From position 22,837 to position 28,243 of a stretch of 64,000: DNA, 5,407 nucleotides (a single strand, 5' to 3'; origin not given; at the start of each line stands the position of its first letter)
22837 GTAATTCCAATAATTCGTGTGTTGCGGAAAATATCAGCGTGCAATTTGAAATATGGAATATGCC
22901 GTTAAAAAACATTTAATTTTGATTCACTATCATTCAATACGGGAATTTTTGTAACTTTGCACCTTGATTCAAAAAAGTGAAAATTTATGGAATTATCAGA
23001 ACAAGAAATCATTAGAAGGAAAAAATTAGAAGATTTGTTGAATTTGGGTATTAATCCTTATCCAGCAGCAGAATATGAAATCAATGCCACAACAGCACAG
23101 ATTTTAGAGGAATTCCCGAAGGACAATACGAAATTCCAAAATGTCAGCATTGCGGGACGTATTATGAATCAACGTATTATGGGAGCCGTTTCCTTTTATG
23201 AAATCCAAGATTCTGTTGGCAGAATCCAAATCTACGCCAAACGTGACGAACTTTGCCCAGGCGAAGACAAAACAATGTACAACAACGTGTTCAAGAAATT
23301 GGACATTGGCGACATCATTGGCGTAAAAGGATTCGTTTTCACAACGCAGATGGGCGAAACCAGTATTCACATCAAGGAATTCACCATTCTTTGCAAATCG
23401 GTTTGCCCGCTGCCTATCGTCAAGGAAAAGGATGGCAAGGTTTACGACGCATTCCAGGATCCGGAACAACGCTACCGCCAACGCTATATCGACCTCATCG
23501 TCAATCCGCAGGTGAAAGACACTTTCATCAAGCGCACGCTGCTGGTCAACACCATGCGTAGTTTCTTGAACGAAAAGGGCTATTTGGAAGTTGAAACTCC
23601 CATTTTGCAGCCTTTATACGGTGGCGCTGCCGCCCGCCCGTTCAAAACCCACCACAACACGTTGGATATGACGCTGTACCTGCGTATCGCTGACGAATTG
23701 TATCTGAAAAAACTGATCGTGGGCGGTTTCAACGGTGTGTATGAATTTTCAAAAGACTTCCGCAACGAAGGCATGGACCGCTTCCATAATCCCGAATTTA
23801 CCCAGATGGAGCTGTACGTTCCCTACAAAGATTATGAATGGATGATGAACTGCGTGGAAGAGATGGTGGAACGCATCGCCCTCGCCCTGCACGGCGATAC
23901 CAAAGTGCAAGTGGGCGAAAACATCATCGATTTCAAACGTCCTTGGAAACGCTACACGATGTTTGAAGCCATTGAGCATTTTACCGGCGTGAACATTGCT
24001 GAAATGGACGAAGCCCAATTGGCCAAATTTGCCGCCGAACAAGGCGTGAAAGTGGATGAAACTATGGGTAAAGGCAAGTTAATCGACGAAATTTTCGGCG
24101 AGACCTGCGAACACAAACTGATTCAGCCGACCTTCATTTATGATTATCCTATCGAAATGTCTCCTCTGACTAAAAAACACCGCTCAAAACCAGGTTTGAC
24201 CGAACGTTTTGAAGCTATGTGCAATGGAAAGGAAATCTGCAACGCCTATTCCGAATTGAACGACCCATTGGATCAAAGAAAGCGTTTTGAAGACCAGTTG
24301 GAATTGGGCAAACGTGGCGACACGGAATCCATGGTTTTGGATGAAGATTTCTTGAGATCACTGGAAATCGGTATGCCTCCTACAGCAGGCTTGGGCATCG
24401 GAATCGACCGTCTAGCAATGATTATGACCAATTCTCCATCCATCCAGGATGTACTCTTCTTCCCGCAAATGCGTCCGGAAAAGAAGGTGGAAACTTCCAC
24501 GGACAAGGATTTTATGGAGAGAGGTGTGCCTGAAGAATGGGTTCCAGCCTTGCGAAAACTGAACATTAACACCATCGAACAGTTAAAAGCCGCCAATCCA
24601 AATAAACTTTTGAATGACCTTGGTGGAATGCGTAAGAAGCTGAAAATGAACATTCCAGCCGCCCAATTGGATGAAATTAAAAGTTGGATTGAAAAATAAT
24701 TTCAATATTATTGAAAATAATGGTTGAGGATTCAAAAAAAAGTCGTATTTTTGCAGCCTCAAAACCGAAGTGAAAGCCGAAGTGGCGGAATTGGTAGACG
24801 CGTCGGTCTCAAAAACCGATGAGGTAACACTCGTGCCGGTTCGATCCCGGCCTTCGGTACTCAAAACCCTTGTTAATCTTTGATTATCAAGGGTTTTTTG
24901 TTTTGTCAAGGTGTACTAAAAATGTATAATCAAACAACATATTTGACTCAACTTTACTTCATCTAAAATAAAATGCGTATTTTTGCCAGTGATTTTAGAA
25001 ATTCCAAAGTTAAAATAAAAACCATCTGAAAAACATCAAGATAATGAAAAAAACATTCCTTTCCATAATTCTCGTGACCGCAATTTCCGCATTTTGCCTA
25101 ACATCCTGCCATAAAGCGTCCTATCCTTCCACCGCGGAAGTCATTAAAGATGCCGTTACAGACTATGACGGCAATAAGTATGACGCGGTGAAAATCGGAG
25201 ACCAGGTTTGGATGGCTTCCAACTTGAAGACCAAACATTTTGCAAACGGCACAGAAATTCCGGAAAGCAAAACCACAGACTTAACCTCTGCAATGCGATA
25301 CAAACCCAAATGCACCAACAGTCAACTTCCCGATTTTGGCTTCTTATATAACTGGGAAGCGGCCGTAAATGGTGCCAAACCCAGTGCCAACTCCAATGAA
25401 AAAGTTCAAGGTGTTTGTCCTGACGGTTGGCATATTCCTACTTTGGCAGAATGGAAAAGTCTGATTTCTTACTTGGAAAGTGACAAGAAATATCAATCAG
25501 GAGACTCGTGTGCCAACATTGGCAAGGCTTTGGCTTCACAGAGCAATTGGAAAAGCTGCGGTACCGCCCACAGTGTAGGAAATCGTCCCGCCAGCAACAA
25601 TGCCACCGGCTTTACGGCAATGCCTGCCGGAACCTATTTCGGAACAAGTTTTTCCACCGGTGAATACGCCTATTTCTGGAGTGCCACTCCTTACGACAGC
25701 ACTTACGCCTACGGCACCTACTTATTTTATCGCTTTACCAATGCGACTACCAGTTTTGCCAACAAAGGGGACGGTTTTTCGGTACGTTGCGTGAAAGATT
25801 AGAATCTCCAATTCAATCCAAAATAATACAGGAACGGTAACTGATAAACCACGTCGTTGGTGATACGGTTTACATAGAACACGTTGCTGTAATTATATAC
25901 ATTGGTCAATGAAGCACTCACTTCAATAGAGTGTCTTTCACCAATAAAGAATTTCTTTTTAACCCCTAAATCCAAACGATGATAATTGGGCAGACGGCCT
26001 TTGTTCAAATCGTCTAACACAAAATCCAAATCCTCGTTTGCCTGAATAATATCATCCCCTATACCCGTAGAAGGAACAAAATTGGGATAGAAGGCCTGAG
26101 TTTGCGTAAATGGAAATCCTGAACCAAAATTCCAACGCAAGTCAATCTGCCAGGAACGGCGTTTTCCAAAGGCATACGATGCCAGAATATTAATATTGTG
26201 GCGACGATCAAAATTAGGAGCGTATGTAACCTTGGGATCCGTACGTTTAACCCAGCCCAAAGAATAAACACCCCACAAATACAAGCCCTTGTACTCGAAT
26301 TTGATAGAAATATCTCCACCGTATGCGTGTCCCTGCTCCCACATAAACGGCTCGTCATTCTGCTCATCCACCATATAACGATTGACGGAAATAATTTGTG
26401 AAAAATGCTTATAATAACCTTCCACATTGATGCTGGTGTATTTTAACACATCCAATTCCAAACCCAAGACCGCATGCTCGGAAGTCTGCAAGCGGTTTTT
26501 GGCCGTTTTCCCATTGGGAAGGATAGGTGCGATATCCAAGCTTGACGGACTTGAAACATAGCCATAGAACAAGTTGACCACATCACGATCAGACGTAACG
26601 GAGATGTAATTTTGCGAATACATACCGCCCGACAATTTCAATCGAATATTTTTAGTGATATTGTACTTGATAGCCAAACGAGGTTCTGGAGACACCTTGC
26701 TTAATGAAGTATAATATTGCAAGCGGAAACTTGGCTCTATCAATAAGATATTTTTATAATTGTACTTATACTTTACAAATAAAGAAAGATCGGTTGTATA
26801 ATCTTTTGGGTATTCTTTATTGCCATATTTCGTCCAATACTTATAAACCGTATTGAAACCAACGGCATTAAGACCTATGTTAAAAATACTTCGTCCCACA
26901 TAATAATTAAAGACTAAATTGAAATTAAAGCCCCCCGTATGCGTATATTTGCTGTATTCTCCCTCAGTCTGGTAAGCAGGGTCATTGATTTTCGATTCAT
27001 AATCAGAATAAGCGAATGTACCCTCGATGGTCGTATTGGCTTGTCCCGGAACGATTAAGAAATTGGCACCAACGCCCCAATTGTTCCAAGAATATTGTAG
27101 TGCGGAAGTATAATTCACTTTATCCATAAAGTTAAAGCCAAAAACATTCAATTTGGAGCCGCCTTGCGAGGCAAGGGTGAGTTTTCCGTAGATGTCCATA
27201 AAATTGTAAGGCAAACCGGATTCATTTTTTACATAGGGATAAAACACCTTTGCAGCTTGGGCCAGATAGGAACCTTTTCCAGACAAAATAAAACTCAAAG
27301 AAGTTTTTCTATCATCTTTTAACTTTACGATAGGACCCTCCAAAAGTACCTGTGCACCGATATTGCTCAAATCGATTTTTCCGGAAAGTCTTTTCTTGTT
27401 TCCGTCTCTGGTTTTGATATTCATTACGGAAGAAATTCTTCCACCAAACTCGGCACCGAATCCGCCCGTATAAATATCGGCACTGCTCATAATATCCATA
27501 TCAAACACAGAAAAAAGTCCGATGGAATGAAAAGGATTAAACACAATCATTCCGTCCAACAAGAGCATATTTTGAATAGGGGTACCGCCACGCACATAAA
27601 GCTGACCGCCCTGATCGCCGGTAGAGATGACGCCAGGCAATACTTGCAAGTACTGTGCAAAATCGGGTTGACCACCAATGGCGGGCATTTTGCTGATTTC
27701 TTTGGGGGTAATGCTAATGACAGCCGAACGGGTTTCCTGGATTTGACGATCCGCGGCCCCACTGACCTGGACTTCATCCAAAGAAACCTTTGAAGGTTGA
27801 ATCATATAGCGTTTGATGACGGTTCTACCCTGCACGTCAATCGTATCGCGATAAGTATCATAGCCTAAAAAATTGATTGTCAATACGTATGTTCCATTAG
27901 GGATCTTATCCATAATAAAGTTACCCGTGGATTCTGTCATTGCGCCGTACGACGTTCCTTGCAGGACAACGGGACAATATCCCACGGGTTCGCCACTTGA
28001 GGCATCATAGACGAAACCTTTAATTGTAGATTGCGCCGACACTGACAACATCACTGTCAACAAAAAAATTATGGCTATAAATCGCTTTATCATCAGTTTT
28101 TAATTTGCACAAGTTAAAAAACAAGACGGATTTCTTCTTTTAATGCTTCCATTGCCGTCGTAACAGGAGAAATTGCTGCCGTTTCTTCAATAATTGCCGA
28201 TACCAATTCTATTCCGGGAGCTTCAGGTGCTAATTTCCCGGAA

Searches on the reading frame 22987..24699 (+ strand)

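Call 33: search_protein_families(library=pfam, proteins=[window:22987-24699:+], max_evalue=0.00001)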
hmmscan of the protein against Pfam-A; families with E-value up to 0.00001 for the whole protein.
window:22987-24699:+ (570 aa): 3 families
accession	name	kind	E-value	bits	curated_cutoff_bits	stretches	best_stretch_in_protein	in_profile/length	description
PF00152.25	tRNA-synt_2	-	7.2e-90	301.6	25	1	159-495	2-307/308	tRNA synthetases class II (D, K and N)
PF01336.31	tRNA_anti-codon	-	3.4e-14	53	27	1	53-135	1-75/75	OB-fold nucleic acid binding domain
PF01409.25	tRNA-synt_2d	-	6.6e-06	26.2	19.8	0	256-319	110-172/246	tRNA synthetases class II core domain (F)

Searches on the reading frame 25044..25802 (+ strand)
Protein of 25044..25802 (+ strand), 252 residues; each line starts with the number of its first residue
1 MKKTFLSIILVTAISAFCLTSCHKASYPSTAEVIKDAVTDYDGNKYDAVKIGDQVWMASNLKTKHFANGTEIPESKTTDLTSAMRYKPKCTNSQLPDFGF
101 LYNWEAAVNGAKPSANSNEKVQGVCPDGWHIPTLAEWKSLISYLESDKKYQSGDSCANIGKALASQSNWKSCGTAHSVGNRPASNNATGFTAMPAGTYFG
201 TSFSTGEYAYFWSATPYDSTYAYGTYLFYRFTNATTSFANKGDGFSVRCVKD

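Call 33: search_protein_families(library=pfam, proteins=[window:25044-25802:+], max_evalue=0.00001)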
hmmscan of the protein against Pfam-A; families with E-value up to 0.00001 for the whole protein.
window:25044-25802:+ (252 aa): 2 families
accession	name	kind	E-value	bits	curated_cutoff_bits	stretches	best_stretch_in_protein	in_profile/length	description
PF09603.15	Fib_succ_major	-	1.3e-39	136.8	33.9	1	49-251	1-187/187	Fibrobacter succinogenes major domain (Fib_succ_major)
PF07603.17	Lcl_C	-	1.1e-06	29.3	34.9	1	90-251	15-117/117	Lcl C-terminal domain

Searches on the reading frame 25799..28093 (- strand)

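Call 33: search_protein_families(library=pfam, proteins=[window:25799-28093:-], max_evalue=0.00001)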
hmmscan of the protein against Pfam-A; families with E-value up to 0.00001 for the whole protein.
window:25799-28093:- (764 aa): 3 families
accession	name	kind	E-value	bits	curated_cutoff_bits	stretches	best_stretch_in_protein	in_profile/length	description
PF13715.12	CarbopepD_reg_2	-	8.9e-17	61.4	32.2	1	24-110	1-88/88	CarboxypepD_reg-like domain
PF13620.12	CarboxypepD_reg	-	4.8e-12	46.5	32.3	1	23-88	1-70/82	Carboxypeptidase regulatory-like domain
PF07715.20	Plug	-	1.1e-08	36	23.9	1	118-219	2-102/107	TonB-dependent Receptor Plug Domain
